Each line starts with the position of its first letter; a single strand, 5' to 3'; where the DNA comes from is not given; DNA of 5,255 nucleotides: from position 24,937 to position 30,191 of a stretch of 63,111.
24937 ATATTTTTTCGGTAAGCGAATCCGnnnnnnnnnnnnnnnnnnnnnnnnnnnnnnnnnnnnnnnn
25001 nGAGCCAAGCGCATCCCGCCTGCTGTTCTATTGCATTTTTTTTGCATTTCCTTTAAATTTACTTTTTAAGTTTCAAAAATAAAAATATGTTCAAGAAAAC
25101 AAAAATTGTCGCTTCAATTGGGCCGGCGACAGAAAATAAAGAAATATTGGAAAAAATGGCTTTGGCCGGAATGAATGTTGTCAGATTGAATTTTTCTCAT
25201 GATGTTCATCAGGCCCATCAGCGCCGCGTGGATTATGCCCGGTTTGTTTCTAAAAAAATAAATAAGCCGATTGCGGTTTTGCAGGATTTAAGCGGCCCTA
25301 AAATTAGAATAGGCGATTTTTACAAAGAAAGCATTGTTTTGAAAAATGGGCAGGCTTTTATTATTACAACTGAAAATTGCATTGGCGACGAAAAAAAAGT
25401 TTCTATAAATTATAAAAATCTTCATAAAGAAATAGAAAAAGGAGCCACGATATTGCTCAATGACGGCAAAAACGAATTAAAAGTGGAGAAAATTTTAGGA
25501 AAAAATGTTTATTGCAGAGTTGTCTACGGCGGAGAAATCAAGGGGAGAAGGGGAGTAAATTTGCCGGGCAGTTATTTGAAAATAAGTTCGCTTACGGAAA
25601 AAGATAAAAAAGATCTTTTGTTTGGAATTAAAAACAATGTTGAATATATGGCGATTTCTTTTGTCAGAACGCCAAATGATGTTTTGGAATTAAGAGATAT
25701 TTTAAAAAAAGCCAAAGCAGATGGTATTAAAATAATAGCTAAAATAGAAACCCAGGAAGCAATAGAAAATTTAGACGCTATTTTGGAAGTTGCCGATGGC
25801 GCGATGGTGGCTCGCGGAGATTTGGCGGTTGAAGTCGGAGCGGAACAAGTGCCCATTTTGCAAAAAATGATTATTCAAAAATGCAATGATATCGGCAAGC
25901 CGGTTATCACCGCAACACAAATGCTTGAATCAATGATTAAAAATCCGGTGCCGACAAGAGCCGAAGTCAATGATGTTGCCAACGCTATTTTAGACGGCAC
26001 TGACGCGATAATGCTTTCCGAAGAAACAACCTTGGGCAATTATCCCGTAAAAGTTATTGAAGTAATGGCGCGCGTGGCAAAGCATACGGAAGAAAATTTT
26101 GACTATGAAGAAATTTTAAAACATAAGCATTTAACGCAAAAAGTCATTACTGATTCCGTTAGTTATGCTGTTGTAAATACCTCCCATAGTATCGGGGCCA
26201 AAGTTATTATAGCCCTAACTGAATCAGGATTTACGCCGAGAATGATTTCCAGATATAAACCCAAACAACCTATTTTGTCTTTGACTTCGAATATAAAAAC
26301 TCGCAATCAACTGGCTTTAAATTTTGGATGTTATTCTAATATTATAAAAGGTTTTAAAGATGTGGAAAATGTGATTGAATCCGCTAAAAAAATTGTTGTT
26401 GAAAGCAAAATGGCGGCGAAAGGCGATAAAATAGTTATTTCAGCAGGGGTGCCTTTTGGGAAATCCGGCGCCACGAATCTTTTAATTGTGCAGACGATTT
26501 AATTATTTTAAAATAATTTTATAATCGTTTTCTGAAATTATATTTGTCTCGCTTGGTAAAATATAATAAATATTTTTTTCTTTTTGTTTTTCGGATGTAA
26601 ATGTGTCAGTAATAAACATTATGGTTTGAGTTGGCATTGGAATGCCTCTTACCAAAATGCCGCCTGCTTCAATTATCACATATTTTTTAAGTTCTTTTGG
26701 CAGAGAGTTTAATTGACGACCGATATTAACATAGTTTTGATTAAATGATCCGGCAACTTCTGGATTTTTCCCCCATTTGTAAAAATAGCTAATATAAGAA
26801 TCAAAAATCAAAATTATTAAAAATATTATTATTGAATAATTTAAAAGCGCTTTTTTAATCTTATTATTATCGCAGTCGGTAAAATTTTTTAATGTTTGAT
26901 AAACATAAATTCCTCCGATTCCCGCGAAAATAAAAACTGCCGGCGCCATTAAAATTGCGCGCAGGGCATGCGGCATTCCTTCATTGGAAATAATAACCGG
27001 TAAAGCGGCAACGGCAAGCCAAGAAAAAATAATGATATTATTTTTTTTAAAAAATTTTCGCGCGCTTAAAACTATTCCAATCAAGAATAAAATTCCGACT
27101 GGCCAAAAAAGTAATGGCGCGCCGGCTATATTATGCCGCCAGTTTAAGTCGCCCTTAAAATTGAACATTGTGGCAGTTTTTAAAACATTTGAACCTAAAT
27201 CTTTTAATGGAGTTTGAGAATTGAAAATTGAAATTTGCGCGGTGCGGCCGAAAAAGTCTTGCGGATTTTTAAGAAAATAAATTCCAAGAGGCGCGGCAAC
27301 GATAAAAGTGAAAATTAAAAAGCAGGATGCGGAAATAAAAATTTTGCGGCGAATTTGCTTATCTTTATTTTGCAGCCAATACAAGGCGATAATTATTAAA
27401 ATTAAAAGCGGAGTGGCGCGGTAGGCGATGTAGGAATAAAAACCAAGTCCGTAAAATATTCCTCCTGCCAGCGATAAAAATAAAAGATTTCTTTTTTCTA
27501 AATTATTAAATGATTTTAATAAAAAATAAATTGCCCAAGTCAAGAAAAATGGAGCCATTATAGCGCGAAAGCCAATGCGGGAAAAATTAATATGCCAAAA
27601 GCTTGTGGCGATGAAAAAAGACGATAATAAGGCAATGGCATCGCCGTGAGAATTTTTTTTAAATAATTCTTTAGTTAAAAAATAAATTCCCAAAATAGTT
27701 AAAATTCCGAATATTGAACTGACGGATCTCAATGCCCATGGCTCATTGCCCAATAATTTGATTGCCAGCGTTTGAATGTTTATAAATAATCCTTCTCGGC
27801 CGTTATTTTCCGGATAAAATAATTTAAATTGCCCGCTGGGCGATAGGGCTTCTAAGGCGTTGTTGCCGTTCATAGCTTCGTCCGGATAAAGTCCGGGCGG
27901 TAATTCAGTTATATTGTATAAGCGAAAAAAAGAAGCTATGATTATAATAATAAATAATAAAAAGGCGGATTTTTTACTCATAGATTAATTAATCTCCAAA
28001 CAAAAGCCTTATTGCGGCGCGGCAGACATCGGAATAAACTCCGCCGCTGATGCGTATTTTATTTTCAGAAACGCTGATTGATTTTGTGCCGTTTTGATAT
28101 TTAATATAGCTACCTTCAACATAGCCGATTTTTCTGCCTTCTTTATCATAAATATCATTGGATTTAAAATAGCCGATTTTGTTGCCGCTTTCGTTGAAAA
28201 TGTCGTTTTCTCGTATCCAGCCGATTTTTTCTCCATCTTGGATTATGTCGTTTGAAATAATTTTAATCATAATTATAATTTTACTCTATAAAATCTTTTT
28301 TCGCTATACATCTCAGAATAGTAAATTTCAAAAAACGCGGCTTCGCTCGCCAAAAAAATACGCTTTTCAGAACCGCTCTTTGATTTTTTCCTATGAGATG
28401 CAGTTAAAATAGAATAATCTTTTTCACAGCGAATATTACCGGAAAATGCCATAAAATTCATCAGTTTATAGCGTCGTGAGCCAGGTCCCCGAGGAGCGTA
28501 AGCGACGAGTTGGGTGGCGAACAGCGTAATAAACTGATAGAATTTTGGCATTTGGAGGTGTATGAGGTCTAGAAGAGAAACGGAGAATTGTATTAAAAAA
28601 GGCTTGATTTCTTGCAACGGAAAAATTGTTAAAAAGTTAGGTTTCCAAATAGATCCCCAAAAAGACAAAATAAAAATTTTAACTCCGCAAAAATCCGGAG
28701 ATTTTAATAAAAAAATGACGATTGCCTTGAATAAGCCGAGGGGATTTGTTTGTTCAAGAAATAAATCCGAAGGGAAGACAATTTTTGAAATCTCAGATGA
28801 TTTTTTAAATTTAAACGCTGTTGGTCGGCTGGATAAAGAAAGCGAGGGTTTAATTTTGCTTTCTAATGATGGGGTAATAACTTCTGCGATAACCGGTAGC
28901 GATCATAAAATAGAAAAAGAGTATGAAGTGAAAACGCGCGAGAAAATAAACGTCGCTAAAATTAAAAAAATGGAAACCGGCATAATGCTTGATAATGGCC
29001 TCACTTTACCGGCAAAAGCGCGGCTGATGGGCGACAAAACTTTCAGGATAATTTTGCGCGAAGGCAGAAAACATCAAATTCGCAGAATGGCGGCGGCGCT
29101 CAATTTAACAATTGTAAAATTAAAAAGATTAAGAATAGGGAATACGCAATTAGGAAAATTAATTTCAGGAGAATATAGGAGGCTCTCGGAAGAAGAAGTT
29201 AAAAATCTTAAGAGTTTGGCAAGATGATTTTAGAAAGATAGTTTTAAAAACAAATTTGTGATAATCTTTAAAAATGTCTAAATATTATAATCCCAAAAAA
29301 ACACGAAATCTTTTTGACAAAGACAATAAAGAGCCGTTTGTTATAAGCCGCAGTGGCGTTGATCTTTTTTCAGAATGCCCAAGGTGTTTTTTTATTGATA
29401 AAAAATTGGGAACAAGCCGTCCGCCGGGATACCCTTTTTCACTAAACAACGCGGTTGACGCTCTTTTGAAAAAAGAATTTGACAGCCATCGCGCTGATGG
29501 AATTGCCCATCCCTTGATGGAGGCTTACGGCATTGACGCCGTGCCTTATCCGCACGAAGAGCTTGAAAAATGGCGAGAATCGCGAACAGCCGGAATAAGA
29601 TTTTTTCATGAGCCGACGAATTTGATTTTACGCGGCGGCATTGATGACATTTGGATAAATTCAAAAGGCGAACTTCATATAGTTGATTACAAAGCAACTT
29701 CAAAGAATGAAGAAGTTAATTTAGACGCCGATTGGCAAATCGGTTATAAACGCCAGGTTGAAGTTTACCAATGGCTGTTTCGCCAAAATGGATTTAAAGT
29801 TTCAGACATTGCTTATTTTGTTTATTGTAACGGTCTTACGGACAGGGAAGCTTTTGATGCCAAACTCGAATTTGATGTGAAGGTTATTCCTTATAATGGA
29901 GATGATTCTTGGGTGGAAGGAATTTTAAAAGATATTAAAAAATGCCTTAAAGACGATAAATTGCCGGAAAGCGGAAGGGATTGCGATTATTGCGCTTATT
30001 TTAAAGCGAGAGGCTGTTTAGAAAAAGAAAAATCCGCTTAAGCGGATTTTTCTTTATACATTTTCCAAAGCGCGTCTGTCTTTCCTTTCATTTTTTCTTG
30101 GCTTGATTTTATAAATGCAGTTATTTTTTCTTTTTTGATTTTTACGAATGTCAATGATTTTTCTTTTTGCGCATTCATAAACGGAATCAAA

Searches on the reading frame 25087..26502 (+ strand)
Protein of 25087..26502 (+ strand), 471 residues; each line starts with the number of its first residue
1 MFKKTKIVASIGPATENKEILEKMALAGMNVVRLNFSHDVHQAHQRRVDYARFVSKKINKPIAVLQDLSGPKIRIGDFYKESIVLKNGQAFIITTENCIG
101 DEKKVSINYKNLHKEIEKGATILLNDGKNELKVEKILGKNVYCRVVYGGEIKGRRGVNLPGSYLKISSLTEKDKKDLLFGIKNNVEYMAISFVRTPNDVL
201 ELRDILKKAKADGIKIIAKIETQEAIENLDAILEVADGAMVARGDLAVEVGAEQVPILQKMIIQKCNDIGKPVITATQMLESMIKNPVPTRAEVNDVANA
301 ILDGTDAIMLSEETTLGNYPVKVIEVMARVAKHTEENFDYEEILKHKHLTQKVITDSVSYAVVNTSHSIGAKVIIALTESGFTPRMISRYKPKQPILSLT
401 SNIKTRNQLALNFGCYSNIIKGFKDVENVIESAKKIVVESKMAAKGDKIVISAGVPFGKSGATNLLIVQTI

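Call 29: search_protein_families(library=pfam, proteins=[window:25087-26502:+], max_evalue=0.0001)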
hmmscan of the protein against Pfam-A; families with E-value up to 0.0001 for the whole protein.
window:25087-26502:+ (471 aa): 3 families
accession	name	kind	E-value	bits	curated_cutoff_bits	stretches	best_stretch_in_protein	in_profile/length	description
PF00224.27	PK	-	1e-119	399.9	30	1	3-323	2-327/328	Pyruvate kinase, barrel domain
PF02887.21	PK_C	-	1.1e-31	109.7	28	1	356-468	1-113/114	Pyruvate kinase, alpha/beta domain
PF03328.21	HpcH_HpaI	-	3.7e-05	23.5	25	1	176-262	77-170/221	HpcH/HpaI aldolase/citrate lyase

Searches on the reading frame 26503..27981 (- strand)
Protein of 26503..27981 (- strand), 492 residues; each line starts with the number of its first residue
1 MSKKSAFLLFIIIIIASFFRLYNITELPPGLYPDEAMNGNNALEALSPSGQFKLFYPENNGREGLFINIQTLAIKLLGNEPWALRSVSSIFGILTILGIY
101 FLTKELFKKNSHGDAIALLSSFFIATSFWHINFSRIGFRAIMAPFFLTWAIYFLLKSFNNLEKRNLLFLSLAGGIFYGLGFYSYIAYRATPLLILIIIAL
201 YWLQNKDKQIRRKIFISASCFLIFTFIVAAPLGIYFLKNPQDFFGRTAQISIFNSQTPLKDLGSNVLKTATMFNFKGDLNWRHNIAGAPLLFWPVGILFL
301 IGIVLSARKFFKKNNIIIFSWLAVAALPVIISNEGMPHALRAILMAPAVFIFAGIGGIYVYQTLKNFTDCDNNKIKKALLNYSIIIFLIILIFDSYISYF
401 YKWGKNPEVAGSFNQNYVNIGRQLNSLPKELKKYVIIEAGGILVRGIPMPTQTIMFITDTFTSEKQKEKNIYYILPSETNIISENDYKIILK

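Call 29: search_protein_families(library=pfam, proteins=[window:26503-27981:-], max_evalue=0.0001)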
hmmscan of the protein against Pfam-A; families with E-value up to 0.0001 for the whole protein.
window:26503-27981:- (492 aa): 2 families
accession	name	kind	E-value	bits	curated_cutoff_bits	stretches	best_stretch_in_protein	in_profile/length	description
PF13231.12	PMT_2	-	2.4e-08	34.8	26.1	1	69-226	9-152/160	Dolichyl-phosphate-mannose-protein mannosyltransferase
PF20176.3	DUF6541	-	8e-05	21.5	29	1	90-345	189-423/646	Family of unknown function (DUF6541)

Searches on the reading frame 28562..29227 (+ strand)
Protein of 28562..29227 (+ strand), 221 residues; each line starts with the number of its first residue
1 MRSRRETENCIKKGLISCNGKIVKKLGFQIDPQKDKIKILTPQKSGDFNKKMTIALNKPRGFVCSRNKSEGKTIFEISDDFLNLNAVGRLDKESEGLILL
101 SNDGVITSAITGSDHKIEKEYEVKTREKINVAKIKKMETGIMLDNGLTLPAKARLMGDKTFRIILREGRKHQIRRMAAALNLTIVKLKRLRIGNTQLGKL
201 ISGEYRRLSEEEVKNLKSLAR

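Call 29: search_protein_families(library=pfam, proteins=[window:28562-29227:+], max_evalue=0.0001)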
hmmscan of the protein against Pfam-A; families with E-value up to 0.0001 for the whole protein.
window:28562-29227:+ (221 aa): 1 family
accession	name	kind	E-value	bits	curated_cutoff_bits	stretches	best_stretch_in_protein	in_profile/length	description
PF00849.27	PseudoU_synth_2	-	5.2e-17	62.9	26.8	1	54-179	3-152/152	RNA pseudouridylate synthase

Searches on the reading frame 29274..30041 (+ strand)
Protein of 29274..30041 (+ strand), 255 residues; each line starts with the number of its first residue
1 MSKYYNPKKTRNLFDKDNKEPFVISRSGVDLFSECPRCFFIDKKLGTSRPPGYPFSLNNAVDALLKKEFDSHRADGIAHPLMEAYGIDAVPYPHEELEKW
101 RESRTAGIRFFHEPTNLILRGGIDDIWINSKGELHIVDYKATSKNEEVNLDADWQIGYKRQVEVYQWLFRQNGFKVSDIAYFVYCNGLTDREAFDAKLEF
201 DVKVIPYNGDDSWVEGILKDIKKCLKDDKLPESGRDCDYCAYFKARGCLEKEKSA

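Call 29: search_protein_families(library=pfam, proteins=[window:29274-30041:+], max_evalue=0.0001)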
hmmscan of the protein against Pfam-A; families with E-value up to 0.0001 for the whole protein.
window:29274-30041:+ (255 aa): 1 family
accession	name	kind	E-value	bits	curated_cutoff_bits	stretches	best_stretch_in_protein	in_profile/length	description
PF12705.13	PDDEXK_1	-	2.5e-13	51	22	1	59-242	66-242/247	PD-(D/E)XK nuclease superfamily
